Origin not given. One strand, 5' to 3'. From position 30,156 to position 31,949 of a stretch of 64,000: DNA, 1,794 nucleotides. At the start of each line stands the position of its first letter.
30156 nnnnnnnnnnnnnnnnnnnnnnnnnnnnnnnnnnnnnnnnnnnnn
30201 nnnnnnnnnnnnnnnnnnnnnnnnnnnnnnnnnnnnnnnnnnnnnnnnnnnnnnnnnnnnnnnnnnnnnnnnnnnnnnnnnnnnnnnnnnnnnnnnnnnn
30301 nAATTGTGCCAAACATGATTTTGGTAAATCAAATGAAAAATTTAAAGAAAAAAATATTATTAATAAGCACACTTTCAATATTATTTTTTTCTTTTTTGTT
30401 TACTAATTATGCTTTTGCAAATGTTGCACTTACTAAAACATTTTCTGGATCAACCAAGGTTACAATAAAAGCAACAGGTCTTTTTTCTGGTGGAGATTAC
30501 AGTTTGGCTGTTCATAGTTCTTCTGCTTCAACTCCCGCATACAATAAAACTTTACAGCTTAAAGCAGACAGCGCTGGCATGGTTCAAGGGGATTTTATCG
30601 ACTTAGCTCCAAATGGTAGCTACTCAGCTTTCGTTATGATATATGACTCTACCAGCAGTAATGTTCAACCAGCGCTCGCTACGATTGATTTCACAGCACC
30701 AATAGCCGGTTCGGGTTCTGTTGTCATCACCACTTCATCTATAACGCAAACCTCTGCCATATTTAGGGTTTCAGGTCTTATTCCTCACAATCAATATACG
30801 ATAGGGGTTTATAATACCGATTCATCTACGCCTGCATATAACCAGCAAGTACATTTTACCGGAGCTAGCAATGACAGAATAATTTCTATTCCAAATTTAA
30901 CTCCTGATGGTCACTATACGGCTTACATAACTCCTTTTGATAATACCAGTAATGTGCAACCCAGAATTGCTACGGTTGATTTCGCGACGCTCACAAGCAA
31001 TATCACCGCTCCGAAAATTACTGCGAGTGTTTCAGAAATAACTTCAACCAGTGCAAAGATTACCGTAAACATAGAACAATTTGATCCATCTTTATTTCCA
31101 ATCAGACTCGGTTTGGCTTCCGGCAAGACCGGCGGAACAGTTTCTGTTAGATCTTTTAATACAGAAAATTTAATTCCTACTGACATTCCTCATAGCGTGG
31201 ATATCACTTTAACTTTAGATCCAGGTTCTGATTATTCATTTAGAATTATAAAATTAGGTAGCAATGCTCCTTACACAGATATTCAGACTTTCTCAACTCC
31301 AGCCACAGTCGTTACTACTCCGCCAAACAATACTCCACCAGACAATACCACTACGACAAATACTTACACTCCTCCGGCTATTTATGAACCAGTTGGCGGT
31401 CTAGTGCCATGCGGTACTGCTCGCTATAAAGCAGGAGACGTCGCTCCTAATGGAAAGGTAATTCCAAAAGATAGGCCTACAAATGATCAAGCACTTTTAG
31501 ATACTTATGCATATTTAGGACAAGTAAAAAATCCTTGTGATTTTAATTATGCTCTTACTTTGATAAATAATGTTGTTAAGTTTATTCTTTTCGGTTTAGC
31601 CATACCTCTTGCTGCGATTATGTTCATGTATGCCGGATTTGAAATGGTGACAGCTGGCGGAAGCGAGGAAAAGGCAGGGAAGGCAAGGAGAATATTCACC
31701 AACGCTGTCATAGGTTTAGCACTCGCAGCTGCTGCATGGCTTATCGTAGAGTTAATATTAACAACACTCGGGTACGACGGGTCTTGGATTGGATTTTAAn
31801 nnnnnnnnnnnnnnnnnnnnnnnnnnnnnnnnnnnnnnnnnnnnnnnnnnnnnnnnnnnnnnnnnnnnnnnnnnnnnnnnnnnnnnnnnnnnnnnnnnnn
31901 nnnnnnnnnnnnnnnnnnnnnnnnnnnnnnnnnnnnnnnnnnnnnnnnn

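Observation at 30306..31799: Adhesin-repeat::pilin-like fusion protein at the head of the pilin array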

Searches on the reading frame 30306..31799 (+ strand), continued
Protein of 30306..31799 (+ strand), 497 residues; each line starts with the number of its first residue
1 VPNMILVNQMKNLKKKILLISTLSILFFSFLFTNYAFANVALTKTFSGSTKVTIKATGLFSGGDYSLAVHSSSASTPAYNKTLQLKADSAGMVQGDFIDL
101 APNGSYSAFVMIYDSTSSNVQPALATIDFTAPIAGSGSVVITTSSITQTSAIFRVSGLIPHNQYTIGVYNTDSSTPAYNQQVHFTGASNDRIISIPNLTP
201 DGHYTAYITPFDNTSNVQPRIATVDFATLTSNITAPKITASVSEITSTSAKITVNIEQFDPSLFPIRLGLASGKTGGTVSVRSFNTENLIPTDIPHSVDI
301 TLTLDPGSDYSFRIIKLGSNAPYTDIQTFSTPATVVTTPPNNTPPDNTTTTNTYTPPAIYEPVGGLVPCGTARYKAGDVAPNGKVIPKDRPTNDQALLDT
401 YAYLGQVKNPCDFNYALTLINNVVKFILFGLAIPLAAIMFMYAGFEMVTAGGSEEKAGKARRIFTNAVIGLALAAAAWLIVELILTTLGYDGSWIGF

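Call 39: search_protein_families(library=pfam, alignment_id=A2, max_evalue=0.001)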
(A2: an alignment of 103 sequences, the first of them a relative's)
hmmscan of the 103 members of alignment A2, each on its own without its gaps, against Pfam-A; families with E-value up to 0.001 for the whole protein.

A. member 1, P0001 (488 aa): 1 family
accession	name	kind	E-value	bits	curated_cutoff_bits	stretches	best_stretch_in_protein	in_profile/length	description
PF18895.5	T4SS_pilin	-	6.8e-11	42.5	26.6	1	409-475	7-71/71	Type IV secretion system pilin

B. families by the number of members that match (of 103 scanned): 23 families
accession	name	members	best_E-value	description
PF18895.5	T4SS_pilin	102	2.9e-71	Type IV secretion system pilin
PF04956.18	TrbC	22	1e-14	TrbC/VIRB2 pilin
PF16656.11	Pur_ac_phosph_N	12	2.9e-09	Purple acid Phosphatase, N-terminal domain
PF00041.27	fn3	9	1.1e-11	Fibronectin type III domain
PF16410.10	DUF5018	8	8.7e-15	Domain of unknown function (DUF5018)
PF18998.6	Flg_new_2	4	6.4e-14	Divergent InlB B-repeat domain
PF13290.12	CHB_HEX_C_1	4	3.2e-13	Chitobiase/beta-hexosaminidase C-terminal domain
PF01833.30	TIG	3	5.3e-18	IPT/TIG domain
PF13287.12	Fn3_assoc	3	2.1e-09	Fn3 associated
PF17957.7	Big_7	2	1.9e-16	Bacterial Ig domain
PF22544.2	HYDIN_VesB_CFA65-like_Ig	2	1.8e-07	HYDIN/CFA65/VesB-like, Ig-like domain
PF22243.2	DUF5018-rel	2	1.4e-05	DUF5018-related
PF19755.4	DUF6242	2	1.5e-05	Domain of unknown function (DUF6242)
PF02322.20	Cyt_bd_oxida_II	1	2.2e-08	Cytochrome bd terminal oxidase subunit II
PF00090.25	TSP_1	1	5.1e-07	Thrombospondin type 1 domain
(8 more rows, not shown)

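Call 41: find_related_loci(query=A1, collection=genome_contigs, flank=10000)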
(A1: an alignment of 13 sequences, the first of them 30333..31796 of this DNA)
Query A1 (488 aa) in genome_contigs; peptide patterns used: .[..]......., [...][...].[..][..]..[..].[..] (x = any residue, [..] = any of these).
308 stretches matched a pattern; 142 encode a relative of the query (tblastn E <= 1e-3); the best 80 are kept; 80 distinct loci.
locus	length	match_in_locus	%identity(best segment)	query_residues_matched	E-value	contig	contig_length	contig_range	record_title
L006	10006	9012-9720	56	357-488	3e-38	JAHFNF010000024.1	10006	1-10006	MAG: Candidatus Nomurabacteria bacterium isolate nzgw474 NODE_1806_length_10007_cov_3.490289, whole genome shotgun seque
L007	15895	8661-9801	58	382-488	2e-34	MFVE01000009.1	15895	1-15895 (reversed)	MAG: Candidatus Nomurabacteria bacterium RIFCSPLOWO2_01_FULL_42_17 rifcsplowo2_01_scaffold_7706, whole genome shotgun se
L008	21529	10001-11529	50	355-488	2e-34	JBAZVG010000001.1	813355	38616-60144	MAG: Candidatus Paceibacterota bacterium isolate SO_2017_GW1_247 NODE_39_length_813355_cov_12.896873_OW334_2017, whole g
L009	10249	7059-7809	55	380-488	4e-34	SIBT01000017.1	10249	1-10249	MAG: Candidatus Nomurabacteria bacterium isolate Baikal-deep-G186 BACOMB-C31401, whole genome shotgun sequence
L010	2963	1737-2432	50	353-488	8e-33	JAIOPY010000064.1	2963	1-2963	MAG: Candidatus Nomurabacteria bacterium isolate LakeFargette_0920_ALND_MAG_36_7 LacPavin_0920_ALND_scaffold_782287, who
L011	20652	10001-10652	65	396-488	2e-32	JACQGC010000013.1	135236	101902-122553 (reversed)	MAG: Candidatus Nomurabacteria bacterium isolate NC_groundwater_1063_Pr2_B-0.1um_42_14 rattlesnake_spring_18_scaffold_14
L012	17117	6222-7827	30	43-488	2e-32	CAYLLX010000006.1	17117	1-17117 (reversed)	MAG TPA_asm: uncultured Candidatus Saccharibacteria bacterium isolate SRP286056_co1_678 genome assembly, contig: NODE_40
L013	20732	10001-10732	48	352-488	4e-32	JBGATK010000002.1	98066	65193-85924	MAG: Candidatus Paceibacteria bacterium isolate MAG_AAO_AS.39 AAOAS-39_NODE_2_length_98066_cov_12.612048, whole genome s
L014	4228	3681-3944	65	401-488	5e-32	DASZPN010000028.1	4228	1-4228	MAG TPA_asm: Candidatus Paceibacterota bacterium isolate SMAG_U5972 k141_714929, whole genome shotgun sequence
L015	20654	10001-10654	64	396-487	5e-32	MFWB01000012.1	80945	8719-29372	MAG: Candidatus Nomurabacteria bacterium RIFOXYB1_FULL_39_16 rifoxyb1_full_scaffold_440, whole genome shotgun sequence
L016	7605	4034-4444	44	335-488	9e-32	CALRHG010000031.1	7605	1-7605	MAG: Candidatus Nomurabacteria bacterium isolate MaH-09apr19-135 genome assembly, contig: MaH-09apr19-C23954, whole geno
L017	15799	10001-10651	63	396-488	4e-31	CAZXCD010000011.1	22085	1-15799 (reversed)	MAG TPA_asm: uncultured Candidatus Saccharibacteria bacterium isolate SRP050083_co3_105 genome assembly, contig: NODE_16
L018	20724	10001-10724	46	357-488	2e-31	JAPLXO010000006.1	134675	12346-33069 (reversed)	MAG: Candidatus Nomurabacteria bacterium isolate LacPavin_0818_WC45_MAG_33_25 LacPavin_0818_WC45_scaffold_373508, whole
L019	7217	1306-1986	61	396-488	2e-31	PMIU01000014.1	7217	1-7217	MAG: Candidatus Nomurabacteria bacterium isolate fen_1327 73.20120600_E3D.179_contig_116914, whole genome shotgun sequen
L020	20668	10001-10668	62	396-488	4e-31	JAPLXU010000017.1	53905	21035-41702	MAG: Candidatus Nomurabacteria bacterium isolate LacPavin_0419_WC70L_MAG_39_11 LacPavin_0419_WC70L_scaffold_320701, whol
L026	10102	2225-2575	45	343-488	7e-31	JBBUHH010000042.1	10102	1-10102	MAG: Patescibacteria group bacterium isolate H52-bin032_1 H52_bin032_1_000000000042, whole genome shotgun sequence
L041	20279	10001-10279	56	396-488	1e-28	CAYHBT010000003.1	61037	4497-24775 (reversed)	MAG TPA_asm: uncultured Candidatus Saccharibacteria bacterium isolate ERP119702_co2_98 genome assembly, contig: NODE_149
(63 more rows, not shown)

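Call 56: search_protein_families(library=pfam, proteins=[L016:682-2739:+, L016:2741-4447:+, L016:4488-5507:+, L016:5512-6366:+, L016:6367-7458:+, L026:2599-3627:+, L026:3617-4513:+, L026:4506-5564:+, L041:3002-9658:+, L026:41-1150:+], max_evalue=0.001)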
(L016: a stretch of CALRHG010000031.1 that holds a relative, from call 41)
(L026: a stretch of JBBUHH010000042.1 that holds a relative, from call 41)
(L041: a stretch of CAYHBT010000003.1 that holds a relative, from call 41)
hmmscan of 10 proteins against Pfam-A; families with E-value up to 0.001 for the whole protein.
L016:682-2739:+ (685 aa): 0 families

L016:2741-4447:+ (568 aa): 2 families
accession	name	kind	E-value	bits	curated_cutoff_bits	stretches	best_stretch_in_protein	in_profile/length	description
PF18998.6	Flg_new_2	-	3.5e-13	49.8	23.6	1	262-340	1-72/73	Divergent InlB B-repeat domain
PF18895.5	T4SS_pilin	-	1.8e-06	28.4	26.6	1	491-555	9-71/71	Type IV secretion system pilin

L016:4488-5507:+ (339 aa): 1 family
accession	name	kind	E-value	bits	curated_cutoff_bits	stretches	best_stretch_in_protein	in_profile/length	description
PF01916.23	DS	-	4.3e-40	138.2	27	1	17-319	10-287/288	Deoxyhypusine synthase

L016:5512-6366:+ (284 aa): 1 family
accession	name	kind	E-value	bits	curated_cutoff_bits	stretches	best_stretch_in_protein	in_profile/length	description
PF00795.27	CN_hydrolase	-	2.2e-62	211.2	23.2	1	7-259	2-250/256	Carbon-nitrogen hydrolase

L016:6367-7458:+ (363 aa): 1 family
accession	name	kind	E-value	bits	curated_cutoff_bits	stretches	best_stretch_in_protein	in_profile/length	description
PF04371.20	PAD_porph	-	1.3e-114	383.2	25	1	13-361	2-321/321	Porphyromonas-type peptidyl-arginine deiminase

L026:2599-3627:+ (342 aa): 1 family
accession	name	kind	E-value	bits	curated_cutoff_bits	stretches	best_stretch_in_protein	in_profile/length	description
PF01916.23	DS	-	4.2e-37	128.4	27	1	17-322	10-287/288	Deoxyhypusine synthase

L026:3617-4513:+ (298 aa): 1 family
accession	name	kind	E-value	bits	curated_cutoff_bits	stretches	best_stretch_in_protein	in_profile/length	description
PF00795.27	CN_hydrolase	-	4.5e-60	203.6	23.2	1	14-279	2-255/256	Carbon-nitrogen hydrolase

L026:4506-5564:+ (352 aa): 1 family
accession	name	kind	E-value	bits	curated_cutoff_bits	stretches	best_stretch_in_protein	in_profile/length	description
PF04371.20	PAD_porph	-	3.2e-113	378.6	25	1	10-350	1-321/321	Porphyromonas-type peptidyl-arginine deiminase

L041:3002-9658:+ (2218 aa): 2 families
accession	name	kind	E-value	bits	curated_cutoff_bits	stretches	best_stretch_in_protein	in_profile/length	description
PF01833.30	TIG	-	2.9e-09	37.2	20.9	1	1395-1482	2-83/84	IPT/TIG domain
PF07705.17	CARDB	-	3.5e-05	24.4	22.7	0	2048-2092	51-96/101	CARDB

L026:41-1150:+ (369 aa): 1 family
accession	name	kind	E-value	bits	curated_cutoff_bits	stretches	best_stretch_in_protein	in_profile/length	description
PF07705.17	CARDB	-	6e-07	30.1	22.7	1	149-233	13-92/101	CARDB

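Call 67: search_protein_families(library=pfam, proteins=[P0008], max_evalue=0.05)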
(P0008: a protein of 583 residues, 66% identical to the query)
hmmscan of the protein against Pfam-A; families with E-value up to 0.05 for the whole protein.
P0008 (583 aa): 2 families
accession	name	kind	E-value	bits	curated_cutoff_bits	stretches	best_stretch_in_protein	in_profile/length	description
PF18895.5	T4SS_pilin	-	1.3e-10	41.6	26.6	1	43-113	3-71/71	Type IV secretion system pilin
PF04956.18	TrbC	-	3e-05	24.6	27.9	1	6-113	11-98/98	TrbC/VIRB2 pilin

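Call 69: find_encoding_contigs(protein=P0001, flank=1000, max_places=3)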
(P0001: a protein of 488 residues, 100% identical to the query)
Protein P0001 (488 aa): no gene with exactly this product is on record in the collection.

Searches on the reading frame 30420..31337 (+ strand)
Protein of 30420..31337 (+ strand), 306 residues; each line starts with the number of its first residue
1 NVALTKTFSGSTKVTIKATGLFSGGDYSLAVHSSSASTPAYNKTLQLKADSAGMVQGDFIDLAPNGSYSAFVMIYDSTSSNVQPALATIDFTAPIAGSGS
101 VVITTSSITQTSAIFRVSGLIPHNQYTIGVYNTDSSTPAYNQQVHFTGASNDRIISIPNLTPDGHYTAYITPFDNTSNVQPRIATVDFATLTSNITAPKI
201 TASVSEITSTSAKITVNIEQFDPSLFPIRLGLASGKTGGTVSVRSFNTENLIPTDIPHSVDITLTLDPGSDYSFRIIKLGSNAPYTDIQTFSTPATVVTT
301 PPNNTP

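Call 68: find_homologous_proteins(query=window:30420-31337:+, max_evalue=0.001)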
Query window:30420-31337:+ (306 aa): 1 proteins with E <= 0.001 among 2590 candidates.
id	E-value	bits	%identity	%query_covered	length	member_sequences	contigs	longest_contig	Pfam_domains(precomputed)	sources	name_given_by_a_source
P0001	3.6e-188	642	100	100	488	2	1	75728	PF18895.6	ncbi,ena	-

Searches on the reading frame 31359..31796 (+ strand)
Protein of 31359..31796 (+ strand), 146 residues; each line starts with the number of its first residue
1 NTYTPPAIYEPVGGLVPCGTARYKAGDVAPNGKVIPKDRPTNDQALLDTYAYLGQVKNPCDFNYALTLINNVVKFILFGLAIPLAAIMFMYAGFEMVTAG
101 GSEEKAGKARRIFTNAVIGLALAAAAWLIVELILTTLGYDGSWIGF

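Call 29: search_protein_representatives(protein=window:31359-31796:+)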
Query: 146 residues. Proteins with E-value up to 0.001 (for the whole library): 10943; up to 1e-10: 952; up to 1e-30: 12. The best 150 are listed.
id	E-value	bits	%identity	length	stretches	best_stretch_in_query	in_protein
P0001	2.2e-91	319.8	100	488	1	1-146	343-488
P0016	2.9e-52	192.9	60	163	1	3-146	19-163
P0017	3.0e-36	140.9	30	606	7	46-132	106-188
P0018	7.9e-36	139.5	53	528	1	5-146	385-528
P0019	5.6e-35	136.8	49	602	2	4-146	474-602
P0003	2.8e-33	131.3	64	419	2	54-146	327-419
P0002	5.8e-33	130.3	69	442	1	52-146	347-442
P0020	6.3e-33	130.1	62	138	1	35-146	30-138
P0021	7.5e-33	129.9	61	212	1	37-146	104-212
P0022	2.4e-31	125.0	65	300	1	56-146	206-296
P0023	2.5e-31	125.0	67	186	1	53-146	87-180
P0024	7.2e-31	123.5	46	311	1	8-146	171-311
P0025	1.3e-30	122.6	55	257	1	14-146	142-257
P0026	8.3e-30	120.0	66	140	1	56-146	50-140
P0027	1.5e-29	119.2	65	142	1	52-145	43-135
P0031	4.3e-29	117.7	32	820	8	60-134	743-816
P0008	3.0e-26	108.4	65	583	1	59-144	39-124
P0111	6.2e-23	97.7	56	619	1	57-141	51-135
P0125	2.8e-22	95.6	56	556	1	59-146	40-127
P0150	2.1e-21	92.8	52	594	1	54-142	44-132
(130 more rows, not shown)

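Call 59: predict_structure(alignment_id=A5)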
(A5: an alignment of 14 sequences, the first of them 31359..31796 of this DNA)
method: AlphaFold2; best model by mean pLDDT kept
length: 146 residues; sequences in the alignment: 14
mean_pLDDT: 65.2   pTM: 0.43
mean pLDDT of the five models: 65.2, 63.9, 63.8, 60.7, 60.1
residues with pLDDT >= 90: 16; 70-90: 57; 50-70: 13; < 50: 60
segments of 3 or more residues with pLDDT < 50: 1-56, 143-146
pLDDT, mean of each block of 10 residues (from residue 1): 38 37 41 41 45 48 74 85 91 89 88 90 87 72 47
secondary structure, 60 per line:
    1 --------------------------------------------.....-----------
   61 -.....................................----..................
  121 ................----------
elements in order: H45-49 H62-98 H103-136

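Call 62: fold_search(model_id=the predicted structure, library=pdb)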
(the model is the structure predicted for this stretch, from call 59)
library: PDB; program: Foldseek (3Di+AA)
matches with E <= 10: 68; with E <= 0.001: 0
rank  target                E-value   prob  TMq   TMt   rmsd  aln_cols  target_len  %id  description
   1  5lfk_B                2.0e+00  0.33  0.31  0.20   6.8        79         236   16  Crystal structure of CpxAHDC (hemiphosphorylated form) (released 2017-06-07)
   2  4bix_B                2.2e+00  0.28  0.29  0.21   5.3        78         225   15  Crystal structure of CpxAHDC (monoclinic form 1) (released 2014-02-12)
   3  7vwc_B                2.2e+00  0.16  0.31  0.09  10.2       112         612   15  Cryo-EM structure of human very long-chain fatty acid ABC transporter ABCD1 (released 2022-05-18)
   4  8exh_A                2.7e+00  0.38  0.32  0.57   4.2        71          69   18  Agrobacterium tumefaciens Tpilus (released 2023-03-22)
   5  6cnn_A                3.2e+00  0.30  0.40  0.18   9.3       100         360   10  Cryo-EM structure of the human SK4/calmodulin channel complex in the Ca2+ bound state I (released 2018-05-02)
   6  8cue_1A               3.2e+00  0.20  0.31  0.53   4.3        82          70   22  CryoEM structure of the T-pilus from Agrobacterium tumefaciens (released 2023-02-01)
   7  7c7e                  3.4e+00  0.21  0.26  0.27  13.4        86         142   16  Crystal structure of C terminal domain of Escherichia coli DgoR (released 2021-01-20)
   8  5sva_U                3.4e+00  0.11  0.25  0.24  15.6       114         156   10  Mediator-RNA Polymerase II Pre-Initiation Complex (released 2016-09-28)
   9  9fso_W                3.6e+00  0.15  0.33  0.22  13.3       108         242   18  Human RNA Polymerase III Class III Open Pre-initiation Complex 1 (OC1) (released 2025-01-15)
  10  4h63_V                3.6e+00  0.14  0.31  0.36   5.7        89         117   11  Structure of the Schizosaccharomyces pombe Mediator head module (released 2012-10-31)
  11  9vks_A                3.6e+00  0.10  0.25  0.35   6.5        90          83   22  Cryo-EM structure of F-ATP synthase c-ring from Mycobacteroides abscessus (Backbone) (released 2026-01-14)
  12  4biz_B                4.1e+00  0.15  0.29  0.20   6.2        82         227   15  Crystal structure of CpxAHDC (orthorhombic form 2) (released 2014-04-23)
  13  4biz_D                4.3e+00  0.16  0.31  0.23   5.9        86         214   14  Crystal structure of CpxAHDC (orthorhombic form 2) (released 2014-04-23)
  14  5n9j_Z                4.6e+00  0.13  0.31  0.36   5.7        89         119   11  Core Mediator of transcriptional regulation (released 2017-05-17)
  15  5u0p_V                4.9e+00  0.12  0.31  0.36   5.7        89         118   11  Cryo-EM structure of the transcriptional Mediator (released 2017-03-08)
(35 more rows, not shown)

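Call 67: search_protein_families(library=pfam, proteins=[P0111, P0125, P0150, P0017, P0031], max_evalue=0.05)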
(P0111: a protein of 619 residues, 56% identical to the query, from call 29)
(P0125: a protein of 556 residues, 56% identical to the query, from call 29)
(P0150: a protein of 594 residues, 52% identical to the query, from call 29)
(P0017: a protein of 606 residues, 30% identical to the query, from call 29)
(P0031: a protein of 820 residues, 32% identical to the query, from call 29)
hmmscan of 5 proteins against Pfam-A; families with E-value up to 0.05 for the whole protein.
P0111 (619 aa): 2 families
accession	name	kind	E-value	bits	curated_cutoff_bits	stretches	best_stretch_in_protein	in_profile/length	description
PF18895.5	T4SS_pilin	-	9.5e-09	35.7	26.6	1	70-127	15-71/71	Type IV secretion system pilin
PF12725.13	DUF3810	-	0.022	14.6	28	0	58-150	11-100/311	Protein of unknown function (DUF3810)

P0125 (556 aa): 2 families
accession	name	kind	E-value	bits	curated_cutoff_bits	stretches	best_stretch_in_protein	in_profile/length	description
PF18895.5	T4SS_pilin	-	3.5e-12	46.7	26.6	1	48-114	7-71/71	Type IV secretion system pilin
PF04956.18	TrbC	-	0.00014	22.5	27.9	1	1-114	1-98/98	TrbC/VIRB2 pilin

P0150 (594 aa): 2 families
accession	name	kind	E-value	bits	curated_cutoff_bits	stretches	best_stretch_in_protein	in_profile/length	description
PF18895.5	T4SS_pilin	-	1.3e-10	41.6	26.6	1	66-123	15-71/71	Type IV secretion system pilin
PF04956.18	TrbC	-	0.0056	17.3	27.9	1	53-123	35-98/98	TrbC/VIRB2 pilin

P0017 (606 aa): 3 families
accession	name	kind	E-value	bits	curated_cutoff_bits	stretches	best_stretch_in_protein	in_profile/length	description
PF18895.5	T4SS_pilin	-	2.4e-47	159.3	26.6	7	285-344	6-64/71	Type IV secretion system pilin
PF04956.18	TrbC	-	1e-14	54.9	27.9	3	9-105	16-96/98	TrbC/VIRB2 pilin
PF09702.15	Cas_Csa5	-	0.036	14.9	23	0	283-331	13-55/101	CRISPR-associated protein (Cas_Csa5)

P0031 (820 aa): 2 families
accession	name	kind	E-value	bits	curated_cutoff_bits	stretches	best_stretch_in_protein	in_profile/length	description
PF18895.5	T4SS_pilin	-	2.2e-67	223.5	26.6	8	169-227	9-66/71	Type IV secretion system pilin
PF04956.18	TrbC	-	1.5e-13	51.2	27.9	4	331-408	26-96/98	TrbC/VIRB2 pilin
